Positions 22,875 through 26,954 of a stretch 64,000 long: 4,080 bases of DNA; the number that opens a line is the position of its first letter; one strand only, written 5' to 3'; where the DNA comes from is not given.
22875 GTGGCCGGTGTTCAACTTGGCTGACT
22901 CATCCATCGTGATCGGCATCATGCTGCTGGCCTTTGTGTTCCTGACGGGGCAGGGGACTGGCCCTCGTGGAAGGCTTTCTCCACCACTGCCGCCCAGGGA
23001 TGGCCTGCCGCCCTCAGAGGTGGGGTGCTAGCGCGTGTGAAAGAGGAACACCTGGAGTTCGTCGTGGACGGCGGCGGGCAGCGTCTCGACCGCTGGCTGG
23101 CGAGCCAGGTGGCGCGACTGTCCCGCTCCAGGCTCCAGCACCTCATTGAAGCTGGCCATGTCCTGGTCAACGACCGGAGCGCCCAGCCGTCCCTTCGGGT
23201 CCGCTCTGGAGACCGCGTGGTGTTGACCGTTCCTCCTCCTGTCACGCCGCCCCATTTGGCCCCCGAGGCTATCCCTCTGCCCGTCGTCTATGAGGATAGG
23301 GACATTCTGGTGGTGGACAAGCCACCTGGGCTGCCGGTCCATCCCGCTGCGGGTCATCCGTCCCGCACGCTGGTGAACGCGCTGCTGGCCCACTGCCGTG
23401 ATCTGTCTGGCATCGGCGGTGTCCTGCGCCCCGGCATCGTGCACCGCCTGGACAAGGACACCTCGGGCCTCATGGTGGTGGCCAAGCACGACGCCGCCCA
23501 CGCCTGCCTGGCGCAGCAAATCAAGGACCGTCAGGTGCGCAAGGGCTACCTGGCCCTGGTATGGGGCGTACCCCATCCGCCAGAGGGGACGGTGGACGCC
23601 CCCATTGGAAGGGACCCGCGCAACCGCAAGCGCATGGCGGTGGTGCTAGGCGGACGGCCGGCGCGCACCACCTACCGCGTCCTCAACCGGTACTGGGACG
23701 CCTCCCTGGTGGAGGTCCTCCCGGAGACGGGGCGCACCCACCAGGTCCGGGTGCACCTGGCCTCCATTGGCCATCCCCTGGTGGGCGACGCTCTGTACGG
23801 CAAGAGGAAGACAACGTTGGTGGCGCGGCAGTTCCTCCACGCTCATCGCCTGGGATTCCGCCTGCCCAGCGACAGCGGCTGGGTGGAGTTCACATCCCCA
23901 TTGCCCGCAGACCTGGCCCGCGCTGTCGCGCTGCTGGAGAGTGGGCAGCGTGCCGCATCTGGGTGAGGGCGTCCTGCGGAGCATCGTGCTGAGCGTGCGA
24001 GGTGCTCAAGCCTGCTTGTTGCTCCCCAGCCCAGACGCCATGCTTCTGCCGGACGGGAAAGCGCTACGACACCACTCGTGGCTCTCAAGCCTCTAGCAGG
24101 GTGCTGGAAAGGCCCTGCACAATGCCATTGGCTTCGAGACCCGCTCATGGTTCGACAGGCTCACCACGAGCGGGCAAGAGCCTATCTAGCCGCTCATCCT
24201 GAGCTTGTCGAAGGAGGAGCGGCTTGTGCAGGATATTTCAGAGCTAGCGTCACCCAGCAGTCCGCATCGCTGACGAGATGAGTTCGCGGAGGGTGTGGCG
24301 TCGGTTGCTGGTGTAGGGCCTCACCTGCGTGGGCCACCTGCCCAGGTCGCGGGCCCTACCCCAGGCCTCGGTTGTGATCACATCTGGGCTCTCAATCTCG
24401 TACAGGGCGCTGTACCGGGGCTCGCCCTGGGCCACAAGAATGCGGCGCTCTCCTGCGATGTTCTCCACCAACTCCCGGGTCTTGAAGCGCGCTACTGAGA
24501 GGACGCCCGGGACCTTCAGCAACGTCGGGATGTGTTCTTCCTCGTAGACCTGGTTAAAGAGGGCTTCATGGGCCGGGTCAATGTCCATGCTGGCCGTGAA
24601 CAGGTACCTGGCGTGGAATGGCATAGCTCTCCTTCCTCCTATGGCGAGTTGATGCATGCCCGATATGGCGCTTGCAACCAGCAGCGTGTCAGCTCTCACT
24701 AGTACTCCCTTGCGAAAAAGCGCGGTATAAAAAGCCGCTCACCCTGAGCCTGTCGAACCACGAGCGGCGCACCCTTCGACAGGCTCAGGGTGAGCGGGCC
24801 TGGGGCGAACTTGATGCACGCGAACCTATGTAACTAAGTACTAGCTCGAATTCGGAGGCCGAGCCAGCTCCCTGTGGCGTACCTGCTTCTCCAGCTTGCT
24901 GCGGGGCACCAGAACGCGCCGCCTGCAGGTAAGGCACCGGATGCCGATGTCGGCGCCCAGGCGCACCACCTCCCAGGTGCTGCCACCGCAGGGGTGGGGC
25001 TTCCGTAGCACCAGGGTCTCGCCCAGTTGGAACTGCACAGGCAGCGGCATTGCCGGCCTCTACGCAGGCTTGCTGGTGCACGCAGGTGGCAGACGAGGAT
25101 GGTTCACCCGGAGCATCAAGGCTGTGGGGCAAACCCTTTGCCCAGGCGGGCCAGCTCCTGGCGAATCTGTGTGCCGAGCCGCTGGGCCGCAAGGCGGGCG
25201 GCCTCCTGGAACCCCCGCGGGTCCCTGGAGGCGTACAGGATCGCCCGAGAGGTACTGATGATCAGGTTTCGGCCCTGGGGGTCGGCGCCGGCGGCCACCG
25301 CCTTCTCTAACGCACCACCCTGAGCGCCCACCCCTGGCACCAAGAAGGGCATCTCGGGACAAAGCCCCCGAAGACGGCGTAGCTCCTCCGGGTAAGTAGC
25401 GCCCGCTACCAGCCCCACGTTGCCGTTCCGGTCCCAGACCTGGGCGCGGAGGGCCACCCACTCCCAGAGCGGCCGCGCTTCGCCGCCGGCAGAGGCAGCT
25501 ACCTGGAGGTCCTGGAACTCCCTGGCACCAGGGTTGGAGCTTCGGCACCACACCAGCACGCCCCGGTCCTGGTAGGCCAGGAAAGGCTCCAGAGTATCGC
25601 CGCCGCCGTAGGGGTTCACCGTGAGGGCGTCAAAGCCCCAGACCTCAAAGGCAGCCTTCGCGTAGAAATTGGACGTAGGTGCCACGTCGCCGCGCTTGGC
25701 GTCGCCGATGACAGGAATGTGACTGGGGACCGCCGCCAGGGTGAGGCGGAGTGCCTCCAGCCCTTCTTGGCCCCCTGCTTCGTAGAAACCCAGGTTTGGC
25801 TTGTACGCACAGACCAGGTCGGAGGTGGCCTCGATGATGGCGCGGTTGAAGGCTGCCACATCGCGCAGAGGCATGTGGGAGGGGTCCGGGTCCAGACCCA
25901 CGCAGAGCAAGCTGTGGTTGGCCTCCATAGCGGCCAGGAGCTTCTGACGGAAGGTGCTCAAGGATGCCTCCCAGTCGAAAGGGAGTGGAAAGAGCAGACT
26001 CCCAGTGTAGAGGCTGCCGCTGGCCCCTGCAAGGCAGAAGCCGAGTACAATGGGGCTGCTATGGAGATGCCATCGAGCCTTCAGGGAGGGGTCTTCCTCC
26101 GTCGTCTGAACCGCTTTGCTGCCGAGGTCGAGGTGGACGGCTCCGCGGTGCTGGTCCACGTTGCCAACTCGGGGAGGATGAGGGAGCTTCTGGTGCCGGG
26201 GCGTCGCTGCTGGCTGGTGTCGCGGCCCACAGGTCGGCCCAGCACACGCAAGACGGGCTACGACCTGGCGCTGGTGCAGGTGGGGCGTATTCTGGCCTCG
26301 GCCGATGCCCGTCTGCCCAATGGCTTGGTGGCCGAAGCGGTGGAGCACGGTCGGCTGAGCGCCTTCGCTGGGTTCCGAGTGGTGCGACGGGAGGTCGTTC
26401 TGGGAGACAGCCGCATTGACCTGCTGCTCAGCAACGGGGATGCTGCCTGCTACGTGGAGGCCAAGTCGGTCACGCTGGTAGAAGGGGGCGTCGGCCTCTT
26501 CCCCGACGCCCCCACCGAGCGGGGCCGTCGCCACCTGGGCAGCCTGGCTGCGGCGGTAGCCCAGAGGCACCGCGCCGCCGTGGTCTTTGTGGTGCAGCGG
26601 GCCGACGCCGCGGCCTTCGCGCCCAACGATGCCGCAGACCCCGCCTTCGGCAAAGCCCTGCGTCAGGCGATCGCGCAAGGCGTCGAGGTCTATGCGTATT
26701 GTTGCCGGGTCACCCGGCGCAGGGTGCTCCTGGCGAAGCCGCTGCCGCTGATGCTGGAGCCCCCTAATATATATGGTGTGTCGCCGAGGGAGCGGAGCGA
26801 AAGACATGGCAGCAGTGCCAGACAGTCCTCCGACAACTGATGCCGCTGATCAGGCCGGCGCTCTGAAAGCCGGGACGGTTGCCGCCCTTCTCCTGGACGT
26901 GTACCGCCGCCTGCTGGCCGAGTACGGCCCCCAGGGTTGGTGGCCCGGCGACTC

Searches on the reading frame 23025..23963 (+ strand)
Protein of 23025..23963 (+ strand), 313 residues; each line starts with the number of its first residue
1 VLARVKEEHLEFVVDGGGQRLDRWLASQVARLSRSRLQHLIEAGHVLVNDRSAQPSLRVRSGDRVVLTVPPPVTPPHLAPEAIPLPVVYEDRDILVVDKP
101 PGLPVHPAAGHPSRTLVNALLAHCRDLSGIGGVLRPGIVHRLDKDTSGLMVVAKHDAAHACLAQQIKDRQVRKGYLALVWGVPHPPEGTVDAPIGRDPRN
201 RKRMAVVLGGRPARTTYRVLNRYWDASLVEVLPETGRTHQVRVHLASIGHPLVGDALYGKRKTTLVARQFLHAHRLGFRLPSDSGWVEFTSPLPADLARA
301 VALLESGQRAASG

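Call 10: search_protein_families(library=pfam, proteins=[window:23025-23963:+], max_evalue=0.001)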
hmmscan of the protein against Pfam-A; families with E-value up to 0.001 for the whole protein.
window:23025-23963:+ (313 aa): 2 families
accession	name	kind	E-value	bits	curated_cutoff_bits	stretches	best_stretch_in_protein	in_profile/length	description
PF00849.27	PseudoU_synth_2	-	6.5e-35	121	26.8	1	93-247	1-152/152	RNA pseudouridylate synthase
PF01479.30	S4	-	2.4e-10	40.4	22.8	1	19-65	1-48/48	S4 domain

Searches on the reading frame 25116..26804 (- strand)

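Call 10: search_protein_families(library=pfam, proteins=[window:25116-26804:-], max_evalue=0.001)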
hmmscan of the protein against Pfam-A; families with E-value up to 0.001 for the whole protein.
window:25116-26804:- (562 aa): 1 family
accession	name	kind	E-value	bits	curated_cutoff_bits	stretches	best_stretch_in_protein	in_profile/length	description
PF00215.30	OMPdecase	-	2.2e-21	77.2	27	1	299-530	2-215/221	Orotidine 5'-phosphate decarboxylase / HUMPS family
